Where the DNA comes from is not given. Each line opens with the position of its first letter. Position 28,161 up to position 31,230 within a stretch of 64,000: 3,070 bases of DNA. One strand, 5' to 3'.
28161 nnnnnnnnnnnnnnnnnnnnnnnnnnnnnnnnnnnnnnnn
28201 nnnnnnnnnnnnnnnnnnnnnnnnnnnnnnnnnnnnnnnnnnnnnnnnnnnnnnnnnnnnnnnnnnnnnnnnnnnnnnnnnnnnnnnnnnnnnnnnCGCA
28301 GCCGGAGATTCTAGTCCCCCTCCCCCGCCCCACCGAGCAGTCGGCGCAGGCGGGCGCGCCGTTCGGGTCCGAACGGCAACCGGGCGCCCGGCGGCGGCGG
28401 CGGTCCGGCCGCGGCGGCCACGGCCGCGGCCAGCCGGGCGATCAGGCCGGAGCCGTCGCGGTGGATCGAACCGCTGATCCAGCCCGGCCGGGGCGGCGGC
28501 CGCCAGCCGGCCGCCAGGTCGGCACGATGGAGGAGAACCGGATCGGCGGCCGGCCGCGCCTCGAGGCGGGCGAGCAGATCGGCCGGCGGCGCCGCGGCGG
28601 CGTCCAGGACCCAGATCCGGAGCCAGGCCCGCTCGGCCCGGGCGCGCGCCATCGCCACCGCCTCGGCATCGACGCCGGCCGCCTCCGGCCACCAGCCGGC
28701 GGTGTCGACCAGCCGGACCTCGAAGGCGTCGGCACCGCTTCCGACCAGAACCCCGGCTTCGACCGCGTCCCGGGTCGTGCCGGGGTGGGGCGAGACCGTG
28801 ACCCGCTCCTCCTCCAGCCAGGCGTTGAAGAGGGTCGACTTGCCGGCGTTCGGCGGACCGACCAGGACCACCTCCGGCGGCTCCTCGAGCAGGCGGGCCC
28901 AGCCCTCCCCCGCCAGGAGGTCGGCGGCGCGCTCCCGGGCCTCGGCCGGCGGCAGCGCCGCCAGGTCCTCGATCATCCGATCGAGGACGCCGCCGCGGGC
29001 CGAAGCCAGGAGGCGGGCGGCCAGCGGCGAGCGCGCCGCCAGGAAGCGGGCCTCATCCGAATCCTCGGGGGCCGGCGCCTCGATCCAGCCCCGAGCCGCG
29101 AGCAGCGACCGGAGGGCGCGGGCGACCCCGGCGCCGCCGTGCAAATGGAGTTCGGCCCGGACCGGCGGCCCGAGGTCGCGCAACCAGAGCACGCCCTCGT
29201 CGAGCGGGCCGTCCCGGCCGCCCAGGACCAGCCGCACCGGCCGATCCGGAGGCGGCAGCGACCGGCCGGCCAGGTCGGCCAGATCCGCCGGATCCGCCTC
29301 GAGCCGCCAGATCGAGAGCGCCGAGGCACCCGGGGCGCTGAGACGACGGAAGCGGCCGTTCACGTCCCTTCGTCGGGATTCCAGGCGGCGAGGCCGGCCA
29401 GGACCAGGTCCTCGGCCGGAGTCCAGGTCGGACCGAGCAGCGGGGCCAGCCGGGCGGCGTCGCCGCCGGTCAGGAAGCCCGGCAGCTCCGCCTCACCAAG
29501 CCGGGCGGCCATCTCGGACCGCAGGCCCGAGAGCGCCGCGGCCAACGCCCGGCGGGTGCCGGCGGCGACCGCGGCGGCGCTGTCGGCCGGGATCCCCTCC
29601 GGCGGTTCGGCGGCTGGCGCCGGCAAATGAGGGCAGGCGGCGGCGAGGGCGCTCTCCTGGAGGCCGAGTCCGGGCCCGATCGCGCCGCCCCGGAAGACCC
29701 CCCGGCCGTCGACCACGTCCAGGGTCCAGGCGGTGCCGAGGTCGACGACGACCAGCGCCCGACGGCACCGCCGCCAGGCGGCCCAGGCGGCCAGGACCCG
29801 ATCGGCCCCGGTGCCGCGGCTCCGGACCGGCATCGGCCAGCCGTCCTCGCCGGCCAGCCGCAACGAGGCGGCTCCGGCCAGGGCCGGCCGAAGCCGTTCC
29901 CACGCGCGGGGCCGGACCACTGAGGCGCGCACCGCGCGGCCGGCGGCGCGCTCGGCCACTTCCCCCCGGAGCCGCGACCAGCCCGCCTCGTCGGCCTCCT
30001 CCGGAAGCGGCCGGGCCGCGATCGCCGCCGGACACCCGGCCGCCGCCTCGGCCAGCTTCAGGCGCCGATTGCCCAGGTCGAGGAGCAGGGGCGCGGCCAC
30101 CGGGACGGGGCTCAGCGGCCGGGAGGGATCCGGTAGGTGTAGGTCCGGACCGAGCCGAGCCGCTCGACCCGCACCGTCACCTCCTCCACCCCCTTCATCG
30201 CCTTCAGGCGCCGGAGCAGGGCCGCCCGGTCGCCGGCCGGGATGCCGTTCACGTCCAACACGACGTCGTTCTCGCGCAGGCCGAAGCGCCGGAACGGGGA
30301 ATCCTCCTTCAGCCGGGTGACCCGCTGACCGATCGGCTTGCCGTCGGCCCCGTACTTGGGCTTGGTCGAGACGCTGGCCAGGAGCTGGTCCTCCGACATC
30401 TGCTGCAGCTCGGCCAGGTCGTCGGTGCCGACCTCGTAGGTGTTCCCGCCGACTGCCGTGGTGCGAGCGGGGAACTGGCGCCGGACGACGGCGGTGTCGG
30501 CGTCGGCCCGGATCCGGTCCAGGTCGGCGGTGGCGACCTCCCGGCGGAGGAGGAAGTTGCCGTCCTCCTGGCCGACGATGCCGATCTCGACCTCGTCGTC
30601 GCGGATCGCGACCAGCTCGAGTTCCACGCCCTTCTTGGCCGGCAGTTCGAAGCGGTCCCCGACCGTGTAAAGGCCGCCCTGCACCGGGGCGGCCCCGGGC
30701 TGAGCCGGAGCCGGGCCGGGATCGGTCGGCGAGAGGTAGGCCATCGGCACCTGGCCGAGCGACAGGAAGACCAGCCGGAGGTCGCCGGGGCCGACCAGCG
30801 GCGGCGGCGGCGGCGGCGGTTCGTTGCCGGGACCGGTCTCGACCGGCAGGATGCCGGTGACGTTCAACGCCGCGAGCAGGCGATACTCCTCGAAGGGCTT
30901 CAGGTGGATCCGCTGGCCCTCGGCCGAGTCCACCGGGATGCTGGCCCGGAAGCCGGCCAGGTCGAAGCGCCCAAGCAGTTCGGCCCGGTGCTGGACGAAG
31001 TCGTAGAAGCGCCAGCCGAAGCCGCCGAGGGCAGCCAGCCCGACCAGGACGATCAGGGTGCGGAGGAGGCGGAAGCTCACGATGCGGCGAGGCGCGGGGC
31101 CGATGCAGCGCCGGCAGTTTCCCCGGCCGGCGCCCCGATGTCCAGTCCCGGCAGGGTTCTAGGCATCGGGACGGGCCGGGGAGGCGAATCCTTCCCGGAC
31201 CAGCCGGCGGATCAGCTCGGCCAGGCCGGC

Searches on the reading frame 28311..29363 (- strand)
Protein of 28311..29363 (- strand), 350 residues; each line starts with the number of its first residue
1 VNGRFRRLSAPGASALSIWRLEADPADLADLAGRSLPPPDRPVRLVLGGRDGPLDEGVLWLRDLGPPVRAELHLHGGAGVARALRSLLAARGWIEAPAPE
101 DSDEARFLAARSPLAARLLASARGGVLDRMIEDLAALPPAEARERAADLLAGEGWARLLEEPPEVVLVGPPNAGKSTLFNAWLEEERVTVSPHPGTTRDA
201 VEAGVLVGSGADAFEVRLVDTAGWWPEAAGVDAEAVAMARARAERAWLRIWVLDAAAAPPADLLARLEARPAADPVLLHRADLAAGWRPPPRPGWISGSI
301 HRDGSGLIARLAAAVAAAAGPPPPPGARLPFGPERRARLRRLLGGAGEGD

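Call 29: search_protein_families(library=pfam, proteins=[window:28311-29363:-], max_evalue=0.01)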
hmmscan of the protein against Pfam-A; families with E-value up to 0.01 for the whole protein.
window:28311-29363:- (350 aa): 2 families
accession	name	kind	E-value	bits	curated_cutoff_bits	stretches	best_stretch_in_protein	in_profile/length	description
PF01926.29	MMR_HSR1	-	1e-16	61.4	21.9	1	164-257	1-87/113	50S ribosome-binding GTPase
PF02421.24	FeoB_N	-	2.4e-07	30.8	27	1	164-256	2-89/156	Ferrous iron transport protein B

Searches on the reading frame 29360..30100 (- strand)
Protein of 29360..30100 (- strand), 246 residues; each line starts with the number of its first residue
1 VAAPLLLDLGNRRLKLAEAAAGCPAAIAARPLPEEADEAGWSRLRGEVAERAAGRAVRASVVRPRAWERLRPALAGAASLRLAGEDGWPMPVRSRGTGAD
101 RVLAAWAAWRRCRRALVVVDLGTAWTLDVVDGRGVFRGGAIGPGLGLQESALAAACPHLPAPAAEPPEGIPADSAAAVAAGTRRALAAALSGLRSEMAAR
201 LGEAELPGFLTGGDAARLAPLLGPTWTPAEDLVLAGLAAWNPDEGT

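Call 29: search_protein_families(library=pfam, proteins=[window:29360-30100:-], max_evalue=0.01)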
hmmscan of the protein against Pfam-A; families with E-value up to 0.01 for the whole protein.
window:29360-30100:- (246 aa): 1 family
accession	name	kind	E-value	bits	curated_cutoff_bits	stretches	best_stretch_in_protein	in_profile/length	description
PF03309.20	Pan_kinase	-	7e-23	82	24.7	1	5-193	2-202/205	Type III pantothenate kinase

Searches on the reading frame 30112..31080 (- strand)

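Call 29: search_protein_families(library=pfam, proteins=[window:30112-31080:-], max_evalue=0.01)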
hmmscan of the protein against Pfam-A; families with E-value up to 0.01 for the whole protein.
window:30112-31080:- (322 aa): 2 families
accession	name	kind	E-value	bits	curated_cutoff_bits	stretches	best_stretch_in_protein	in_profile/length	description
PF13180.12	PDZ_2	-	1.1e-07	32.5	27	1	251-315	13-77/80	PDZ domain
PF17820.7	PDZ_6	-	6.5e-07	29.4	27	1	254-307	2-54/54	PDZ domain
